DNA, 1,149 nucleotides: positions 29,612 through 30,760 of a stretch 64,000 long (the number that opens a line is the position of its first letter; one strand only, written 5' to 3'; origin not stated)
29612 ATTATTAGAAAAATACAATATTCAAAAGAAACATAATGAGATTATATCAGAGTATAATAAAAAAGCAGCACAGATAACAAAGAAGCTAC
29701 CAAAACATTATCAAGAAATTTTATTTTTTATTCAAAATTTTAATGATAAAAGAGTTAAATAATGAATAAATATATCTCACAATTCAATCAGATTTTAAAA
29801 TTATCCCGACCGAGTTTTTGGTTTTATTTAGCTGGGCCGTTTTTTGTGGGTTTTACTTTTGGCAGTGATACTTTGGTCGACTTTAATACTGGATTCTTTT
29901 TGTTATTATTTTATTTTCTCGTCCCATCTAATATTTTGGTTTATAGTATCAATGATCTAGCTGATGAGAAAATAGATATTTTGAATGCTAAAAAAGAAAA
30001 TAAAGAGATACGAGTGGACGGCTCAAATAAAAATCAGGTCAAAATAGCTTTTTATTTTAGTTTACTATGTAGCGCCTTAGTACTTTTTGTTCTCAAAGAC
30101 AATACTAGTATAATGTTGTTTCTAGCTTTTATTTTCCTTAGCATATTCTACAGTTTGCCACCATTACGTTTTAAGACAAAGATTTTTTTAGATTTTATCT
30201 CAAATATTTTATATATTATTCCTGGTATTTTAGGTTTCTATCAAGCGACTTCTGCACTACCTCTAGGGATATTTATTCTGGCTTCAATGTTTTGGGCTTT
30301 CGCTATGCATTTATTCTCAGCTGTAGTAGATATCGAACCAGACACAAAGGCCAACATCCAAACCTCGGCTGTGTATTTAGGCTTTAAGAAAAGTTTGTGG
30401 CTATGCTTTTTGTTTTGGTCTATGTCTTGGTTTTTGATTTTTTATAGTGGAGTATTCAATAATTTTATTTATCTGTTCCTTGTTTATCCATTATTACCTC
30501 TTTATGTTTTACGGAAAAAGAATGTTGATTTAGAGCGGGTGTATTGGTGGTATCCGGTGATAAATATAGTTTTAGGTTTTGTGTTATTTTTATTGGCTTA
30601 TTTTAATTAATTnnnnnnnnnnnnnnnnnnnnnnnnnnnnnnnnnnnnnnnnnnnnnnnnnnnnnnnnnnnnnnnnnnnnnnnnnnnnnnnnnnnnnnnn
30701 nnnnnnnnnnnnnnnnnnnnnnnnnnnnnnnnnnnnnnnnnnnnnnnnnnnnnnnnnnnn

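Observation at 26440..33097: Carotenoid-type isoprenoid cluster (CrtI-CrtB-prenyl synthase-UbiA-GT2-ABC exporter)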

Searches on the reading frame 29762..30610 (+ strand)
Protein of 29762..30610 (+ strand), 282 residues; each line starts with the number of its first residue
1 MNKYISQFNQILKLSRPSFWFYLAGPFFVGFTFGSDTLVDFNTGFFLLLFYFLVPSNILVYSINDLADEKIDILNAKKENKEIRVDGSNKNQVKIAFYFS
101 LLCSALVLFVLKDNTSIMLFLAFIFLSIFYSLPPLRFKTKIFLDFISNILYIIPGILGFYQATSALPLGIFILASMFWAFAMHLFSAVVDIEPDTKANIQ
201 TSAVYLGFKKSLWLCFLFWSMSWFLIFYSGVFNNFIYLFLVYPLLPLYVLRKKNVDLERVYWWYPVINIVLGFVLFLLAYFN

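Call 3: search_protein_families(library=pfam, proteins=[window:29762-30610:+], max_evalue=0.01)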
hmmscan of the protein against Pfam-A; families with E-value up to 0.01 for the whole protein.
window:29762-30610:+ (282 aa): 1 family
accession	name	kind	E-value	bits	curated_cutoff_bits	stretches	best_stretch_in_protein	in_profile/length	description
PF01040.23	UbiA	-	9.7e-25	87.7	34.2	1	25-248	3-226/250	UbiA prenyltransferase family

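Call 4: search_protein_families(library=ncbifam, proteins=[window:29762-30610:+], max_evalue=0.01)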
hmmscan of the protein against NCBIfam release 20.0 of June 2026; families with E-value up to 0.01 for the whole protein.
window:29762-30610:+ (282 aa): 15 families
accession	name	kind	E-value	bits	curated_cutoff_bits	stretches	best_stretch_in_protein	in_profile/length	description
NF009516.0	PRK12875.1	equivalog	1.3e-79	267.3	205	1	5-279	14-285/292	prenyltransferase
NF010119.0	PRK13595.1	equivalog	1.4e-33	116.6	248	1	7-226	11-229/292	prenyltransferase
NF009608.0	PRK13105.1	equivalog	2e-27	96.1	217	1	5-276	6-282/291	prenyltransferase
TIGR01474.1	ubiA_proteo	equivalog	7e-11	42.1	275.45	1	8-241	4-235/282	4-hydroxybenzoate octaprenyltransferase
TIGR01475.1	ubiA_other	subfamily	4.8e-08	32.8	180.8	1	56-246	48-238/282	UbiA-like polyprenyltransferase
NF005742.0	PRK07566.1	equivalog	1.1e-07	31.3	313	1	7-222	27-246/315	chlorophyll synthase ChlG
TIGR01476.1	chlor_syn_BchG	subfamily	1.3e-07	31.4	212.3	1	14-241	6-242/283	(bacterio)chlorophyll synthase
NF009524.0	PRK12886.1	equivalog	1.3e-05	24.7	387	1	4-244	7-240/291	prenyltransferase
NF009514.0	PRK12873.1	equivalog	1.8e-05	24.3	246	1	63-253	66-259/297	4-hydroxybenzoate polyprenyltransferase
NF009523.0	PRK12884.1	equivalog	5.5e-05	22.5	269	1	11-279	7-276/279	prenyltransferase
NF009532.0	PRK12895.1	equivalog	0.00013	21.5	414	1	48-240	41-233/286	prenyltransferase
NF009521.0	PRK12882.1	equivalog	0.00074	18.8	296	1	62-243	57-237/280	geranylgeranylglycerol-phosphate geranylgeranyltransferase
NF009609.0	PRK13106.1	equivalog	0.0022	17.4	349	0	48-241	53-251/301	prenyltransferase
NF009526.0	PRK12888.1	equivalog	0.0037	16.7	364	1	54-279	62-290/301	4-hydroxybenzoate octaprenyltransferase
NF041586.1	MqnP_DT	exception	0.0044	16.8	430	1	45-235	35-223/277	menaquinone biosynthesis prenyltransferase MqnP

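Call 5: find_encoding_contigs(protein=window:29762-30610:+, flank=10000, max_places=6)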
Protein window:29762-30610:+ (282 aa): 3 contigs read that carry it; 2 places shown.
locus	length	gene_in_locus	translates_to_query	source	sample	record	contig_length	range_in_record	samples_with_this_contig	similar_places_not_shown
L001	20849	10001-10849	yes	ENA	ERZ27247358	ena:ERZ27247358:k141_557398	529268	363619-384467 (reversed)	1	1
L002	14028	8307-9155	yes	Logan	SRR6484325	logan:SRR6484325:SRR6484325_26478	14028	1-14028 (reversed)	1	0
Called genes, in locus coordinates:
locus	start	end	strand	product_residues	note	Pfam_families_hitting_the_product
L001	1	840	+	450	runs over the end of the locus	PF08245:Mur_ligase_M, PF02875:Mur_ligase_C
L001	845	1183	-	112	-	PF01050:MannoseP_isomer, PF07883:Cupin_2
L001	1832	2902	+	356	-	PF00145:DNA_methylase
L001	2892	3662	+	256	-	PF11463:R-HINP1I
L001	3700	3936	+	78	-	PF13376:OmdA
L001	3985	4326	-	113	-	-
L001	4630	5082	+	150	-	-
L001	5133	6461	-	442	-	PF13638:PIN_4, PF02562:PhoH, PF13604:AAA_30 (faint)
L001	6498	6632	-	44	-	-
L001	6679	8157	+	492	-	PF00070:Pyr_redox (faint), PF00890:FAD_binding_2 (faint), PF01266:DAO (weak), PF01593:Amino_oxidase, PF07992:Pyr_redox_2 (faint), PF13450:NAD_binding_8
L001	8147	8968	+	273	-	PF00494:SQS_PSY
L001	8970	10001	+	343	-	PF00348:polyprenyl_synt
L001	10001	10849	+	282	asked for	PF01040:UbiA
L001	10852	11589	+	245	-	PF00535:Glycos_transf_2, PF10111:Glyco_tranf_2_2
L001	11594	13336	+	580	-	PF00664:ABC_membrane, PF00005:ABC_tran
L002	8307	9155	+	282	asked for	PF01040:UbiA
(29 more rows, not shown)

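Call 7: find_homologous_proteins(query=window:29762-30610:+, max_evalue=0.00001)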
Query window:29762-30610:+ (282 aa): 155 proteins with E <= 0.00001 among 3177 candidates; the best 120 are listed.
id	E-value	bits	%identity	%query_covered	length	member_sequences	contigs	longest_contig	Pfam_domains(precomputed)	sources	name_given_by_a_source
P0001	8.2e-152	523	86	100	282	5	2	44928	PF01040.24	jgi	jgi:4-hydroxybenzoate polyprenyltransferase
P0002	8.8e-132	457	76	100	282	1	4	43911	PF01040.24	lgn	-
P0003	4.6e-104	366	60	93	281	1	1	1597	PF01040.24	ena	-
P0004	1.5e-103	364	59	100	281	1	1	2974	PF01040.24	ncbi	-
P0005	5.2e-103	362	60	99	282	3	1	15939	PF01040.24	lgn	-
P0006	3.2e-102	360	59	93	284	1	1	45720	PF01040.24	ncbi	-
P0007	5.7e-102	359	60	99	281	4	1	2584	PF01040.24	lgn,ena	-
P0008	9.9e-102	358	60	96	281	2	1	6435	PF01040.24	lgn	-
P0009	2.5e-101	357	61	96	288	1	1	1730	PF01040.24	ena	-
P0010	4.5e-101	356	57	100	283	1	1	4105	PF01040.24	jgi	-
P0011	2.3e-100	354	59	98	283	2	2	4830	PF01040.24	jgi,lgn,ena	-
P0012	5.4e-100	353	60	98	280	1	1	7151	PF01040.24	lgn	-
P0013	3.4e-98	347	61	96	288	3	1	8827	PF01040.24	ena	-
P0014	2.7e-96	340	60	96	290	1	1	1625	PF01040.24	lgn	-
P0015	3.5e-95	337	58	98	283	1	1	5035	PF01040.24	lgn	-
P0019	1.8e-86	308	62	83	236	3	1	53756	PF01040.24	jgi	jgi:4-hydroxybenzoate polyprenyltransferase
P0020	2.3e-80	288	53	97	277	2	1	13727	PF01040.24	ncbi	-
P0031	6.9e-59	218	42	96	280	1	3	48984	PF01040.24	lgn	-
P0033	3.9e-58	215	42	97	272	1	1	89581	PF01040.24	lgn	-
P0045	5.1e-56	208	43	95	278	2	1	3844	PF01040.24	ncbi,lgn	ncbi:MAG: prenyltransferase [Candidatus Woesearchaeota archaeon]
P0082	2.3e-52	196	43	96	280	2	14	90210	PF01040.24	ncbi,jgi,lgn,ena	jgi:4-hydroxybenzoate polyprenyltransferase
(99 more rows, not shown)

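Call 8: find_related_loci(query=window:29762-30610:+, collection=genome_contigs, flank=8000)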
Query window:29762-30610:+ (282 aa) in genome_contigs; peptide patterns used: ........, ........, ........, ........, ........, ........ (x = any residue, [..] = any of these).
77 stretches matched a pattern; 10 encode a relative of the query (tblastn E <= 1e-3); 10 distinct loci.
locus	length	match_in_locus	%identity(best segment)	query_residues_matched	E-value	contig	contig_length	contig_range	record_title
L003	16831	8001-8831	38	6-282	3e-56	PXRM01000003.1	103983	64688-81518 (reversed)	MAG: Halobacteriales archaeon QS_4_70_19 qs_4_scaffold_104, whole genome shotgun sequence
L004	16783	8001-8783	38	14-277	3e-54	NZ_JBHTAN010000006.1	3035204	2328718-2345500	Natronoarchaeum sp. GCM10025321 strain FCH23 tig00046427_pilon, whole genome shotgun sequence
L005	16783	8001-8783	38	14-279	4e-52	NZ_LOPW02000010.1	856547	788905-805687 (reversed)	Haloferax marisrubri strain SB3 scf100009, whole genome shotgun sequence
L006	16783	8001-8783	37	14-279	6e-51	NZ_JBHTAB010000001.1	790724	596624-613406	Haloferax chudinovii strain DSM 26526 GCM70025340_15, whole genome shotgun sequence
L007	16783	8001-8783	37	14-279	1e-50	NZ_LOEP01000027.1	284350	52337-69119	Haloferax sp. Q22 scaffold27, whole genome shotgun sequence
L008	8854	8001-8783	37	14-279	4e-50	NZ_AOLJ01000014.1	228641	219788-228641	Haloferax gibbonsii ATCC 33959 contig_14, whole genome shotgun sequence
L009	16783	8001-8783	37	14-279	8e-49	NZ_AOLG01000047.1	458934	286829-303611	Haloferax prahovense DSM 18310 contig_47, whole genome shotgun sequence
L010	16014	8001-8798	37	11-277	8e-51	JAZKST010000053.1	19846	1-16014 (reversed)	MAG: Haloarculaceae archaeon isolate NA-5cm_bin.10 NODE_802_length_19846_cov_53.406144, whole genome shotgun sequence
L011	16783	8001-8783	36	14-279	8e-47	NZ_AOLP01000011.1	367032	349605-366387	Haloferax denitrificans ATCC 35960 contig_11, whole genome shotgun sequence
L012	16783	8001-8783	37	14-279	5e-45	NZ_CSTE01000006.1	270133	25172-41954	Haloferax massiliensis strain Arc-Hr, whole genome shotgun sequence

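Call 18: find_encoding_contigs(protein=P0006, flank=10000, max_places=2)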
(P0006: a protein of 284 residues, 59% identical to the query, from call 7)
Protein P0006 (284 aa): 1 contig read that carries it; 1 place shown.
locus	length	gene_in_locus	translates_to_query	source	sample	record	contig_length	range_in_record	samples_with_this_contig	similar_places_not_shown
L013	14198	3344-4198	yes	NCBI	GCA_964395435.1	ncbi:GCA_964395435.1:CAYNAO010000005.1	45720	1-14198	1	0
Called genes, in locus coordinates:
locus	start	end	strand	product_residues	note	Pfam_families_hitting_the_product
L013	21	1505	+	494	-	PF00890:FAD_binding_2 (faint), PF01266:DAO (weak), PF01593:Amino_oxidase, PF03486:HI0933_like (faint), PF07992:Pyr_redox_2 (faint), PF13450:NAD_binding_8, PF01266:DAO (weak)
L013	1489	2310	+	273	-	PF00494:SQS_PSY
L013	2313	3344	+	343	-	PF00348:polyprenyl_synt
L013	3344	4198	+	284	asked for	PF01040:UbiA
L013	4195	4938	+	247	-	PF00535:Glycos_transf_2, PF10111:Glyco_tranf_2_2, PF13641:Glyco_tranf_2_3 (weak)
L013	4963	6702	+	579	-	PF00664:ABC_membrane, PF00005:ABC_tran, PF02463:SMC_N (faint)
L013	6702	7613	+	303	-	PF04294:VanW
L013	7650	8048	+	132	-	-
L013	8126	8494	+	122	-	-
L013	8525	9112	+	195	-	PF09335:VTT_dom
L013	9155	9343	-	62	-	-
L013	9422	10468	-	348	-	PF02646:RmuC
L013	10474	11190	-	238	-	PF00929:RNase_T, PF01612:DNA_pol_A_exo1 (weak), PF20600:ExoX-like_C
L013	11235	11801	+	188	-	PF09424:YqeY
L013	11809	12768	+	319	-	PF03690:MYG1_exonuc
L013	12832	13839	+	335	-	PF01018:GTP1_OBG, PF03193:RsgA_GTPase (faint), PF01926:MMR_HSR1, PF02421:FeoB_N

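Call 19: find_encoding_contigs(protein=P0019, flank=10000, max_places=2)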
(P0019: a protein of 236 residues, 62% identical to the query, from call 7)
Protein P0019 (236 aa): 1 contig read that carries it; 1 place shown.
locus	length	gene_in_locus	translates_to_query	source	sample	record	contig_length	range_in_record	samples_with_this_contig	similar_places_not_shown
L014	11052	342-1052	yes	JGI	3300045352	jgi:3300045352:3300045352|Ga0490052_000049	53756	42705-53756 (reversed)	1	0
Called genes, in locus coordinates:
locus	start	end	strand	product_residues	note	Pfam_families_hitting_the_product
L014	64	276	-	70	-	-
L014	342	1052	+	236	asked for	PF01040:UbiA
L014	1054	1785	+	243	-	PF00535:Glycos_transf_2, PF10111:Glyco_tranf_2_2, PF13641:Glyco_tranf_2_3 (weak)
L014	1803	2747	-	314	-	PF00890:FAD_binding_2 (faint), PF01134:GIDA (faint), PF01266:DAO (faint), PF01494:FAD_binding_3 (faint), PF03486:HI0933_like (faint), PF07992:Pyr_redox_2, PF13738:Pyr_redox_3, PF00070:Pyr_redox, +2 more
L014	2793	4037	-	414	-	PF00091:Tubulin, PF12327:FtsZ_C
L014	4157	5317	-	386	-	PF06723:MreB_Mbl (faint), PF02491:SHS2_FTSA (weak), PF11104:PilM_2, PF14450:FtsA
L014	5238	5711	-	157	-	PF02130:YbeY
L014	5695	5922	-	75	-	-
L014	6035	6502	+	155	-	PF03449:GreA_GreB_N, PF01272:GreA_GreB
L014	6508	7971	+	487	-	PF01336:tRNA_anti-codon, PF00152:tRNA-synt_2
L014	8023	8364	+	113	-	PF04020:Phage_holin_4_2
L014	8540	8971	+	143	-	PF02381:MraZ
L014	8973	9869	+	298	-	PF01795:Methyltransf_5, PF01189:Methyltr_RsmB-F (faint)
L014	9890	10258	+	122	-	-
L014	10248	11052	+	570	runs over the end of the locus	PF03717:PBP_dimer, PF00905:Transpeptidase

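Call 20: find_encoding_contigs(protein=P0033, flank=10000, max_places=2)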
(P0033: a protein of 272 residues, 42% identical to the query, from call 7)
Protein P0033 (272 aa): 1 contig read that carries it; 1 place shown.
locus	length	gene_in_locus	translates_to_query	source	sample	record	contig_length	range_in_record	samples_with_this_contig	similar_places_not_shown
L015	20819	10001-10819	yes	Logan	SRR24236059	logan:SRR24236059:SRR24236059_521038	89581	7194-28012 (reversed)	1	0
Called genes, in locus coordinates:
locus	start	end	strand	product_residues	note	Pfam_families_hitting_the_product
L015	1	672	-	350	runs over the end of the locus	PF13386:DsbD_2, PF13473:Cupredoxin_1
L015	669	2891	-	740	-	PF00403:HMA, PF00122:E1-E2_ATPase, PF00702:Hydrolase, PF08282:Hydrolase_3 (weak)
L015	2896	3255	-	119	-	PF13473:Cupredoxin_1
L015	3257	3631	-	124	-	PF03713:DUF305, PF13628:DUF4142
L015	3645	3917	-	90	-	PF02583:Trns_repr_metal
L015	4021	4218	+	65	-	-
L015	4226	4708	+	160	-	PF00258:Flavodoxin_1 (weak), PF12641:Flavodoxin_3, PF12724:Flavodoxin_5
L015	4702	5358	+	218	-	PF06197:DUF998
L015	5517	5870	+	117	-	-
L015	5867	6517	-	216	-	PF00027:cNMP_binding, PF13545:HTH_Crp_2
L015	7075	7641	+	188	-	PF00440:TetR_N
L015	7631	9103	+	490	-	PF00890:FAD_binding_2 (faint), PF01266:DAO, PF01494:FAD_binding_3 (weak), PF01593:Amino_oxidase, PF03486:HI0933_like (faint), PF07992:Pyr_redox_2 (faint), PF13450:NAD_binding_8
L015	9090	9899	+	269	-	PF00494:SQS_PSY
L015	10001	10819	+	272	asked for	PF01040:UbiA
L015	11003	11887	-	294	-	PF02517:Rce1-like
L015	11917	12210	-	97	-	-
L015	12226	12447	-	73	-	-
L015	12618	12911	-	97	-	-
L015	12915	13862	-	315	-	PF01699:Na_Ca_ex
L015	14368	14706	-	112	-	-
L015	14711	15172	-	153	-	PF08327:AHSA1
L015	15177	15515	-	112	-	PF12840:HTH_20, PF01022:HTH_5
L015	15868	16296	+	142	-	-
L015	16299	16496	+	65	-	PF12844:HTH_19, PF13560:HTH_31, PF13443:HTH_26 (weak), PF01381:HTH_3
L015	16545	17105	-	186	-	PF01641:SelR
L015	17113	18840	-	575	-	PF02683:DsbD_TM, PF00578:AhpC-TSA, PF08534:Redoxin, PF13905:Thioredoxin_8, PF17991:Thioredoxin_10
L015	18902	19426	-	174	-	PF00085:Thioredoxin, PF13098:Thioredoxin_2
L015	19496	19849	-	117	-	-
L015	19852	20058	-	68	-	PF12844:HTH_19, PF13560:HTH_31 (weak), PF01381:HTH_3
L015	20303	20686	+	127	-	PF01757:Acyl_transf_3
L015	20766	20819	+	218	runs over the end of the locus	PF01757:Acyl_transf_3 (weak)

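Call 21: find_encoding_contigs(protein=P0020, flank=10000, max_places=2)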
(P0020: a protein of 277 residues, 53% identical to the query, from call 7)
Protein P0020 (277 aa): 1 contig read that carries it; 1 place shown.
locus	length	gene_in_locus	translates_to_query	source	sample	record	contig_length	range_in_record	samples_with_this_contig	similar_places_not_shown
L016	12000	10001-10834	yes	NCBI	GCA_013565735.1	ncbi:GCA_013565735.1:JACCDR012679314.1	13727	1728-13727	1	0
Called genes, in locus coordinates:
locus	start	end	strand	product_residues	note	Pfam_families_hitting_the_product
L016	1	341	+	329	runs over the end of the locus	-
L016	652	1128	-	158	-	-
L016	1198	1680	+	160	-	-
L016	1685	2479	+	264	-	PF02618:YceG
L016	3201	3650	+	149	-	-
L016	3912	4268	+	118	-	-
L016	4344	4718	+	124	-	PF13564:DoxX_2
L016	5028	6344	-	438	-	PF26299:MurL_N, PF26298:MurL_epimerase_C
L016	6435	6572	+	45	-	-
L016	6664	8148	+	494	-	PF00070:Pyr_redox (faint), PF00890:FAD_binding_2 (weak), PF01266:DAO (weak), PF01593:Amino_oxidase, PF03486:HI0933_like (faint), PF07992:Pyr_redox_2 (faint), PF13450:NAD_binding_8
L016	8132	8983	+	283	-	PF00494:SQS_PSY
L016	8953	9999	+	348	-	PF00348:polyprenyl_synt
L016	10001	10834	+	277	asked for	PF01040:UbiA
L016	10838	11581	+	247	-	PF00535:Glycos_transf_2, PF10111:Glyco_tranf_2_2, PF13641:Glyco_tranf_2_3 (weak), PF13632:Glyco_trans_2_3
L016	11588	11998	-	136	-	?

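Call 22: find_encoding_contigs(protein=P0082, flank=10000, max_places=2)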
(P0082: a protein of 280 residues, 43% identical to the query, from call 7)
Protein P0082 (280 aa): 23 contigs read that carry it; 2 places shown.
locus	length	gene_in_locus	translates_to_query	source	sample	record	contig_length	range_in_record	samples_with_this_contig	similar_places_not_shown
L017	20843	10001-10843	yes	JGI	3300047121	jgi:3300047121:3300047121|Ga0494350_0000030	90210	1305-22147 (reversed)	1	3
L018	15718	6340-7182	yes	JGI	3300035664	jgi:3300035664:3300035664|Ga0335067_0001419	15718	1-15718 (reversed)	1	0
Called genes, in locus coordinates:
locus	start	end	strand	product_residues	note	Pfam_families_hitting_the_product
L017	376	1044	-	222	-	PF13462:Thioredoxin_4, PF01323:DSBA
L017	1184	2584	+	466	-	PF00403:HMA (weak), PF13386:DsbD_2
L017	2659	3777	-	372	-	PF13167:GTP-bdg_N, PF02421:FeoB_N (faint), PF16360:GTP-bdg_M, PF00025:Arf (faint), PF00071:Ras (weak), PF01926:MMR_HSR1, PF16897:MMR_HSR1_Xtn (weak)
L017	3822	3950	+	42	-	-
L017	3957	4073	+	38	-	-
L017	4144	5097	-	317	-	PF00892:EamA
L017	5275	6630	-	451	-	PF00875:DNA_photolyase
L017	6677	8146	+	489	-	PF00890:FAD_binding_2 (weak), PF01266:DAO, PF01593:Amino_oxidase, PF03486:HI0933_like (weak), PF07992:Pyr_redox_2 (weak), PF12831:FAD_oxidored, PF13450:NAD_binding_8, PF01266:DAO (weak), +3 more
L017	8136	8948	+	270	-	PF00494:SQS_PSY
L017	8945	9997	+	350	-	PF00348:polyprenyl_synt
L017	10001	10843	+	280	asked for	PF01040:UbiA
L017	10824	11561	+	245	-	PF04240:Caroten_synth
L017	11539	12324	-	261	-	PF01966:HD (weak)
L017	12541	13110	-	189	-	PF00717:Peptidase_S24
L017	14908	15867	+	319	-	PF02899:Phage_int_SAM_1, PF13495:Phage_int_SAM_4 (weak), PF00589:Phage_integrase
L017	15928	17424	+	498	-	PF09852:DUF2079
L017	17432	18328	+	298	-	PF00535:Glycos_transf_2, PF10111:Glyco_tranf_2_2, PF13641:Glyco_tranf_2_3 (weak)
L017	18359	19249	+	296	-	PF00892:EamA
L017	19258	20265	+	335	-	PF01073:3Beta_HSD, PF01370:Epimerase, PF02719:Polysacc_synt_2, PF04321:RmlD_sub_bind, PF07993:NAD_binding_4 (faint), PF16363:GDP_Man_Dehyd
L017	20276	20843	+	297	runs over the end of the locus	PF01112:Asparaginase_2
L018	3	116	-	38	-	?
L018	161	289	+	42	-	-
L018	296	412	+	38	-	-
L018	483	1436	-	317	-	PF00892:EamA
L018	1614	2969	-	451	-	PF00875:DNA_photolyase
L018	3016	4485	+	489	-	PF00890:FAD_binding_2 (weak), PF01266:DAO, PF01593:Amino_oxidase, PF03486:HI0933_like (weak), PF07992:Pyr_redox_2 (weak), PF12831:FAD_oxidored, PF13450:NAD_binding_8, PF01266:DAO (weak), +3 more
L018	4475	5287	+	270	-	PF00494:SQS_PSY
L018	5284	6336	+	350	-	PF00348:polyprenyl_synt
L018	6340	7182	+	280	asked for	PF01040:UbiA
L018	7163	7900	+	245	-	PF04240:Caroten_synth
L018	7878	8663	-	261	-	PF01966:HD (weak)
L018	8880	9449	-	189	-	PF00717:Peptidase_S24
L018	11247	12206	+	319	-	PF02899:Phage_int_SAM_1, PF13495:Phage_int_SAM_4 (weak), PF00589:Phage_integrase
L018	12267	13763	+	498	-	PF09852:DUF2079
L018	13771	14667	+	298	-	PF00535:Glycos_transf_2, PF10111:Glyco_tranf_2_2, PF13641:Glyco_tranf_2_3 (weak)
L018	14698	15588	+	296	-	PF00892:EamA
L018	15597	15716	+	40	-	?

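Call 23: find_encoding_contigs(protein=P0031, flank=10000, max_places=2)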
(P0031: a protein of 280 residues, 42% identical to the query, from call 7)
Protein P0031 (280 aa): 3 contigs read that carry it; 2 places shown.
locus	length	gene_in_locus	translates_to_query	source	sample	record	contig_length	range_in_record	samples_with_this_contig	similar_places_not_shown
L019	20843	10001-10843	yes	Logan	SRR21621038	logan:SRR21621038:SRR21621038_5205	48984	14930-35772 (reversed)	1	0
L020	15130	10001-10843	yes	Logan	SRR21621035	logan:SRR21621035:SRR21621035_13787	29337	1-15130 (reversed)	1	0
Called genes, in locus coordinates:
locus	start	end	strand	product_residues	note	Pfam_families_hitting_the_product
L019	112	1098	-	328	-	PF04018:VCA0040-like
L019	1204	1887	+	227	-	PF05857:TraX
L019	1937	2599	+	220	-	PF13886:TM7S3_TM198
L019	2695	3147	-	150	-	-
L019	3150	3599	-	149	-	-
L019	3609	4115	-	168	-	-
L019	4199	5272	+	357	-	PF03320:FBPase_glpX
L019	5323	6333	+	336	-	PF00348:polyprenyl_synt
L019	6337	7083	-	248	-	PF09997:DUF2238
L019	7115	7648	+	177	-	PF01396:Zn_ribbon_Top1 (faint), PF03119:DNA_ligase_ZBD (faint), PF13240:Zn_Ribbon_1 (faint), PF13453:Zn_ribbon_TFIIB (faint)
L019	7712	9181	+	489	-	PF00890:FAD_binding_2 (weak), PF01266:DAO, PF01593:Amino_oxidase, PF01946:Thi4 (weak), PF03486:HI0933_like (faint), PF12831:FAD_oxidored (weak), PF13450:NAD_binding_8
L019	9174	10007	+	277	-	PF00494:SQS_PSY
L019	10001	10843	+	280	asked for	PF01040:UbiA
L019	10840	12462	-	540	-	PF07969:Amidohydro_3, PF01979:Amidohydro_1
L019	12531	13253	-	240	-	PF11139:SfLAP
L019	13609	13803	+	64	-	PF12728:HTH_17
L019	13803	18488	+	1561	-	PF00535:Glycos_transf_2, PF00535:Glycos_transf_2, PF13641:Glyco_tranf_2_3, PF13632:Glyco_trans_2_3, PF13439:Glyco_transf_4, PF00534:Glycos_transf_1, PF20706:GT4-conflict, PF13692:Glyco_trans_1_4, +4 more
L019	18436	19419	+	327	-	PF00535:Glycos_transf_2, PF13641:Glyco_tranf_2_3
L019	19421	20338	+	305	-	PF00535:Glycos_transf_2, PF13641:Glyco_tranf_2_3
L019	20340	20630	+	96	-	PF00534:Glycos_transf_1 (faint)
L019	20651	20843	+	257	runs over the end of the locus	PF00483:NTP_transferase, PF12804:NTP_transf_3 (weak)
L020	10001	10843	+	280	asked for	PF01040:UbiA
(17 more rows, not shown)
